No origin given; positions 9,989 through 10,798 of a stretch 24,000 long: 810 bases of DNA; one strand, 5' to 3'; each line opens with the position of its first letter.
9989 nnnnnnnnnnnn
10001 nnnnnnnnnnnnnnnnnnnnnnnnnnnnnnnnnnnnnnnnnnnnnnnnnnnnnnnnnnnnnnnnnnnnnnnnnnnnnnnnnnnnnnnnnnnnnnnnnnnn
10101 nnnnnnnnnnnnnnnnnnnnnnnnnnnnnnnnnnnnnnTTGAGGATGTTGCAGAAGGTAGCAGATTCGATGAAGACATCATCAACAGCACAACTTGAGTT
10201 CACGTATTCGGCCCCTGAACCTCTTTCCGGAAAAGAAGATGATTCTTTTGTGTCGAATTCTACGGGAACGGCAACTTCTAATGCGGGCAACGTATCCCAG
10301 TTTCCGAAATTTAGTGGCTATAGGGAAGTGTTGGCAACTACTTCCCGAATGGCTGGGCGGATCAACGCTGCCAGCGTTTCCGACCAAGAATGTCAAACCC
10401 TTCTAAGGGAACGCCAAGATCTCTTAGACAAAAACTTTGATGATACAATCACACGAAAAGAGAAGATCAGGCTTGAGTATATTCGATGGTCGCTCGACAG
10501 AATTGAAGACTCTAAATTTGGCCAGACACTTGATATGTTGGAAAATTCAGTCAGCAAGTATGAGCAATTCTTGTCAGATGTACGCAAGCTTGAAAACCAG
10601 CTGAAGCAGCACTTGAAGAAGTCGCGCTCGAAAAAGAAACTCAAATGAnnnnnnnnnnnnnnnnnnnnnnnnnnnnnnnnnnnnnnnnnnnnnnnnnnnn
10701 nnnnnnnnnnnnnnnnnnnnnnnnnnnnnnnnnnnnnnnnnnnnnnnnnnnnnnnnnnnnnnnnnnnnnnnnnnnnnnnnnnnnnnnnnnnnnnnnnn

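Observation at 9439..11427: Three-gene operon (unknown 252 aa / unknown helical 159-169 aa / HNH nuclease 260 aa): candidate undescribed defence or abortive-infection module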

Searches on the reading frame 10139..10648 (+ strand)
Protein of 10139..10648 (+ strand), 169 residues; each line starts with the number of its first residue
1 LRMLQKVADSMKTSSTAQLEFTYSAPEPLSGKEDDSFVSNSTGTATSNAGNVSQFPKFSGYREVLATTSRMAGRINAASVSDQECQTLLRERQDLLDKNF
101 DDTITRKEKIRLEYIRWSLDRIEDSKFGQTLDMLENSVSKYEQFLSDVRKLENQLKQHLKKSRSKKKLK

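Call 4: search_protein_families(library=pfam, proteins=[window:10139-10648:+], max_evalue=1)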
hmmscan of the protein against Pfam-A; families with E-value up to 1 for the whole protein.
window:10139-10648:+ (169 aa): 2 families
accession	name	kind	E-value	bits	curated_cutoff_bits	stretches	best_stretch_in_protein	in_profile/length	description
PF08824.15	Serine_rich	-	0.027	14.8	26.9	1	75-156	68-147/157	Serine rich protein interaction domain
PF20901.3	Sf6_terminase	-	0.033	14.7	27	1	54-131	27-103/106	Bacteriophage Sf6, terminase small subunit-like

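Call 5: search_protein_families(library=padloc, proteins=[window:10139-10648:+], max_evalue=1)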
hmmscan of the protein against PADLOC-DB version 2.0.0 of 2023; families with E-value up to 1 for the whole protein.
window:10139-10648:+ (169 aa): 0 families

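Call 7: search_protein_families(library=ncbifam, proteins=[window:10139-10648:+], max_evalue=1)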
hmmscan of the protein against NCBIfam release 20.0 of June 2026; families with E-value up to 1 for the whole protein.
window:10139-10648:+ (169 aa): 0 families

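Call 8: search_protein_families(library=phrogs, proteins=[window:10139-10648:+], max_evalue=1)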
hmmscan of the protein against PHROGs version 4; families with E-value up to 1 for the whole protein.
window:10139-10648:+ (169 aa): 1 family
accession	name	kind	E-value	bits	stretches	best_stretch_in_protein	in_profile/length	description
phrog_10171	-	unknown function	0.13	13.7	1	130-166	22-58/129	-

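Call 20: find_homologous_proteins(query=window:10139-10648:+, max_evalue=0.001)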
Query window:10139-10648:+ (169 aa): 35 proteins with E <= 0.001 among 61 candidates.
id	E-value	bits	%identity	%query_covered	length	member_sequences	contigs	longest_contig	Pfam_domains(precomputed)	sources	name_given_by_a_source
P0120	3.3e-95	334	100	94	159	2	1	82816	-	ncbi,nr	ncbi:MAG: hypothetical protein HQ504_00930 [Rhodospirillaceae bacterium]|nr:hypothetical protein [Rh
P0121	1.3e-53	199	100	59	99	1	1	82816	-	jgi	-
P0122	1.9e-48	183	63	90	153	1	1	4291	-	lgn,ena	-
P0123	2.9e-40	156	54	91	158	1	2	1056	-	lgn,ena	-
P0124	3.1e-37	146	52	89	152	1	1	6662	-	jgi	jgi:hypothetical protein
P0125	3.0e-36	143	55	89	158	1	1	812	-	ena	-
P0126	4.4e-35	139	53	93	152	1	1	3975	-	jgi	jgi:hypothetical protein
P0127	1.1e-33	135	50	91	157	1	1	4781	-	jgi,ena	jgi:hypothetical protein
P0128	2.9e-33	133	55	71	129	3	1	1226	-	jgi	jgi:hypothetical protein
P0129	6.7e-33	132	48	89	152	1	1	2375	-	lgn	-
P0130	5.1e-32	129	63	60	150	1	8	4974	-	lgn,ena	-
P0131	1.0e-31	128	49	89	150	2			-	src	-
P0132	5.3e-31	126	55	69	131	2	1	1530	-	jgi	-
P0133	5.8e-31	126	61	64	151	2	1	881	-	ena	-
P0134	8.8e-31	125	62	62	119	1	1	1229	-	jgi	jgi:hypothetical protein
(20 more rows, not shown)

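Call 27: search_solved_structures(query=A3, max_evalue=10)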
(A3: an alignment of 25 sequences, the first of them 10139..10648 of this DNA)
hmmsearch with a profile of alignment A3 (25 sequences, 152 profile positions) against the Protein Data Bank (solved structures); distinct sequences matched with E-value up to 10: 2.
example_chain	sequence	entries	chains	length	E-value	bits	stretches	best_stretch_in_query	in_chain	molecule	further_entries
7wu7_6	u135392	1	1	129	0.41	14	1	113-147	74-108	Prefoldin subunit 6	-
6dkm_B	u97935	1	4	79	5.3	10.4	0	67-86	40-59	DHD131_B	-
